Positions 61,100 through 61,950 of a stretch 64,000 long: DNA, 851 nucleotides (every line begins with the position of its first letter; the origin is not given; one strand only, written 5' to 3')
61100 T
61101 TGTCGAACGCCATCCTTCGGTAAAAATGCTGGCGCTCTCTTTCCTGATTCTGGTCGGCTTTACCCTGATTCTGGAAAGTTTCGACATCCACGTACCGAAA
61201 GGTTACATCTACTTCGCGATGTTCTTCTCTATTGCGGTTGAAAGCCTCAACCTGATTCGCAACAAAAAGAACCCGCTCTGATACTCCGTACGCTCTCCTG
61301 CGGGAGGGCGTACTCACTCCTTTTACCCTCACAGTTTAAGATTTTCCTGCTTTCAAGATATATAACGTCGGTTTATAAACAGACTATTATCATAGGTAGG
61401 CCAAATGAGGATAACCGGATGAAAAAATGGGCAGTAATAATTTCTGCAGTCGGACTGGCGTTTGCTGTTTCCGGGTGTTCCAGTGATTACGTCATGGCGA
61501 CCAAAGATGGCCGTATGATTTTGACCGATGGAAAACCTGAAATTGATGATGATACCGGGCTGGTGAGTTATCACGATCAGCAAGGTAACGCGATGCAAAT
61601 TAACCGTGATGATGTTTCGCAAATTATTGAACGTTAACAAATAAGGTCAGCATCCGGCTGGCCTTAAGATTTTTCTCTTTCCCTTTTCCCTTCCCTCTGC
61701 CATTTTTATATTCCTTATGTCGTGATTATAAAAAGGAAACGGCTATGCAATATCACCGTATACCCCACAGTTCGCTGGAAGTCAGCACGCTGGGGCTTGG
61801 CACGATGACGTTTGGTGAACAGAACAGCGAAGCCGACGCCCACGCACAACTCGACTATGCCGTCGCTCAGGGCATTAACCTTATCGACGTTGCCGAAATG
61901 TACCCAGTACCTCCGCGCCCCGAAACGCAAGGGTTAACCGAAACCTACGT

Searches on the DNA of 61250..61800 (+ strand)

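Call 28: search_dna_similar(query=window:61250-61800:+, collection=ecoli_genomes, mode=near, max_rows=5)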
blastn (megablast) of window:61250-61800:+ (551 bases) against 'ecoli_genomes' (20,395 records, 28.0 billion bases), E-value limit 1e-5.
Records with a match: 5424; places in all: 5434; records where one place covers at least 80% of the query: 5416.
Genomes with a match: 5424 of 5426; with a place that covers at least 80% of the query: 5416. Places per genome that has any: lowest 1, median 1, highest 2. On chromosomes: 5433 places; on plasmids: 1.
Best place of each record, by identity: >=99% 5281; 95-99% 143.
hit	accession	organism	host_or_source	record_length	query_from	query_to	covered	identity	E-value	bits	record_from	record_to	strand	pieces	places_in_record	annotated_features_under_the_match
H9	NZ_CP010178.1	Escherichia coli strain H15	not applicable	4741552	1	551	100%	100.0%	0e+0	1018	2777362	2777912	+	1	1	ygdR: lipoprotein YgdR | tas: NADP(H)-dependent aldo-keto reductase | ygdQ: TerC family protein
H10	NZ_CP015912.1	Escherichia coli strain 210205630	swine cecum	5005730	1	551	100%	100.0%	0e+0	1018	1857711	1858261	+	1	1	ygdR: lipoprotein YgdR | tas: NADP(H)-dependent aldo-keto reductase | ygdQ: TerC family protein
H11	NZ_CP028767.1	Escherichia coli strain A7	Orangutan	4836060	1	551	100%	100.0%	0e+0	1018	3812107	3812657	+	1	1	ygdR: lipoprotein YgdR | tas: NADP(H)-dependent aldo-keto reductase | ygdQ: TerC family protein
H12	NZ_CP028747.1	Escherichia coli strain A28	Tachyglossus aculeatus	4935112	1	551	100%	100.0%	0e+0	1018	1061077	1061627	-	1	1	ygdR: lipoprotein YgdR | tas: NADP(H)-dependent aldo-keto reductase | ygdQ: TerC family protein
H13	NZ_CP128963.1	Escherichia coli strain TUM1887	missing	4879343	1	551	100%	100.0%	0e+0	1018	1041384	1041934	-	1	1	ygdR: lipoprotein YgdR | tas: NADP(H)-dependent aldo-keto reductase | ygdQ: TerC family protein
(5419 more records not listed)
